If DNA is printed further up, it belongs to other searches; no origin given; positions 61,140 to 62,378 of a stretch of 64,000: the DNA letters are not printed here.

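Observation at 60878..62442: Compact reverse-transcriptase operon (leader or mini-ORF, retron/Abi-like RT, unknown 140-aa partner) in an archaeal genome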

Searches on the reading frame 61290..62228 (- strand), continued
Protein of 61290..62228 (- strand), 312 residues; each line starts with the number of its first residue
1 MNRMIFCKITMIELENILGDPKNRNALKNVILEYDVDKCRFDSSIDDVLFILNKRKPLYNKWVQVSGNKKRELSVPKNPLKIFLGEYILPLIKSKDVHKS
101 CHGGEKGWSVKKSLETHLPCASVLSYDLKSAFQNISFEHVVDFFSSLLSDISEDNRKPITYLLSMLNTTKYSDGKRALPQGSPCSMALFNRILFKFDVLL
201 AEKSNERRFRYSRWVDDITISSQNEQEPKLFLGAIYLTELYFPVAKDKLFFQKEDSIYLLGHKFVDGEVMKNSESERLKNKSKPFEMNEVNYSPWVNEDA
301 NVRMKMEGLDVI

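Call 69: search_protein_families(library=pfam, proteins=[L001:2125-2709:+, L001:2702-3208:+, L001:3263-3805:+, L003:1185-2471:+, L003:2473-2838:+, L003:2841-3233:+, L003:3459-3998:+], max_evalue=0.01)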
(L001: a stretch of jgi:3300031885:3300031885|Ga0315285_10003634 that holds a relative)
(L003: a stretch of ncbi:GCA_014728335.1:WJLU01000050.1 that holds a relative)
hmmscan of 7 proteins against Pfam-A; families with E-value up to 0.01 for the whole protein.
L001:2125-2709:+ (194 aa): 0 families

L001:2702-3208:+ (168 aa): 0 families

L001:3263-3805:+ (180 aa): 0 families

L003:1185-2471:+ (428 aa): 0 families

L003:2473-2838:+ (121 aa): 0 families

L003:2841-3233:+ (130 aa): 0 families

L003:3459-3998:+ (179 aa): 1 family
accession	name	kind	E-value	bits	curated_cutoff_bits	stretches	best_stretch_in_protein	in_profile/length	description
PF06276.17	FhuF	-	3.5e-06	28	25.2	1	29-112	15-93/161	Ferric iron reductase FhuF-like transporter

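Call 71: search_protein_families(library=padloc, alignment_id=A1, max_evalue=0.00001)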
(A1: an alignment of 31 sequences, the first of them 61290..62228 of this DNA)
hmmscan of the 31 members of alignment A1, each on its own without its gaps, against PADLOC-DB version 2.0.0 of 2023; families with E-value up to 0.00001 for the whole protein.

A. member 1, window:61290-62228:- (312 aa): 53 families (the best 25 are shown)
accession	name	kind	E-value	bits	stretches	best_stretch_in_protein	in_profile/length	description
PDLC02952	RT_VI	-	1.2e-24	85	1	49-255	24-218/279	-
PDLC02942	RT_III-A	-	2e-24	84.3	1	51-227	62-228/341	-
PDLC02946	RT_III-A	-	1.3e-23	81.7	1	52-255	55-248/330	-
PDLC02941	RT_II-A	-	1.5e-22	78.2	1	53-227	35-199/309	-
PDLC02959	RT-Protease_XI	-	1.8e-22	78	1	48-229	25-197/510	single gene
PDLC02960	RT-Protease_XI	-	2.4e-22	77.6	1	50-229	25-195/506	single gene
PDLC02945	RT_III-A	-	4.6e-22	76.6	1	45-256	54-280/362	-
PDLC02943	RT_III-A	-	8.5e-22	75.5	1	68-292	60-273/322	-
PDLC02940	RT_II-A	-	2.2e-21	74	1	66-227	220-370/477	-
PDLC02939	RT_II-A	-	6.9e-21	73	1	66-227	38-192/304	-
PDLC02956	RT_XIII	-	7.5e-21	72.7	1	69-234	156-328/469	-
PDLC02948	RT_IX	-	3e-19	67.2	1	47-254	59-256/317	-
PDLC02962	RT-TIR_XII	-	6.9e-19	66.1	1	48-228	31-202/478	single gene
PDLC03739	RT_Ec107-like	-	1.8e-18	65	1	51-252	29-221/307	retron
PDLC02963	RT-Toprim_I-C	-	2.6e-18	63.9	1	63-228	45-210/552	single gene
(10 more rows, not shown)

B. families by the number of members that match (of 31 scanned): 72 families (the first 25 are shown)
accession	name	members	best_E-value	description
PDLC02941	RT_II-A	31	4.3e-34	-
PDLC02942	RT_III-A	31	2.7e-31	-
PDLC02946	RT_III-A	31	3.2e-30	-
PDLC02952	RT_VI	31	2.3e-29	-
PDLC02940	RT_II-A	31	2.2e-27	-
PDLC02960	RT-Protease_XI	31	2.4e-27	single gene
PDLC02959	RT-Protease_XI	31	3e-27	single gene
PDLC02943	RT_III-A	31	2.1e-26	-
PDLC02962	RT-TIR_XII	31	5.6e-25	single gene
PDLC03740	RT_outgroup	31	5.6e-25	retron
PDLC02945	RT_III-A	31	7e-25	-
PDLC02949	RT_other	31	7.3e-25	-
PDLC02963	RT-Toprim_I-C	31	1.2e-24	single gene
PDLC02956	RT_XIII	31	2.6e-24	-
PDLC02961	RT-TIR_XII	31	2.9e-24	single gene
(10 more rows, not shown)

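Call 80: search_solved_structures(query=A1, max_evalue=1e-15, show_alignments=1)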
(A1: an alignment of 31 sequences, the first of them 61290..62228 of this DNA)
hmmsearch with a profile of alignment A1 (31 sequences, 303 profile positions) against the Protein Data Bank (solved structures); distinct sequences matched with E-value up to 1e-15: 3.
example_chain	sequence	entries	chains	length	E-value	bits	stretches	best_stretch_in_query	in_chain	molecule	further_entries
7v9u_A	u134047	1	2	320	2.9e-16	62.9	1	42-269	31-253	RNA-directed DNA polymerase from retron EC86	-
7v9x_A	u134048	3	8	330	3.1e-16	62.8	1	42-269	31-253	RNA-directed DNA polymerase from retron EC86 | Retron Ec86 reverse transcriptase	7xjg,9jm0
8qbk_A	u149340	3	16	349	3.6e-16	62.5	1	42-269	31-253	Retron Ec86 reverse transcriptase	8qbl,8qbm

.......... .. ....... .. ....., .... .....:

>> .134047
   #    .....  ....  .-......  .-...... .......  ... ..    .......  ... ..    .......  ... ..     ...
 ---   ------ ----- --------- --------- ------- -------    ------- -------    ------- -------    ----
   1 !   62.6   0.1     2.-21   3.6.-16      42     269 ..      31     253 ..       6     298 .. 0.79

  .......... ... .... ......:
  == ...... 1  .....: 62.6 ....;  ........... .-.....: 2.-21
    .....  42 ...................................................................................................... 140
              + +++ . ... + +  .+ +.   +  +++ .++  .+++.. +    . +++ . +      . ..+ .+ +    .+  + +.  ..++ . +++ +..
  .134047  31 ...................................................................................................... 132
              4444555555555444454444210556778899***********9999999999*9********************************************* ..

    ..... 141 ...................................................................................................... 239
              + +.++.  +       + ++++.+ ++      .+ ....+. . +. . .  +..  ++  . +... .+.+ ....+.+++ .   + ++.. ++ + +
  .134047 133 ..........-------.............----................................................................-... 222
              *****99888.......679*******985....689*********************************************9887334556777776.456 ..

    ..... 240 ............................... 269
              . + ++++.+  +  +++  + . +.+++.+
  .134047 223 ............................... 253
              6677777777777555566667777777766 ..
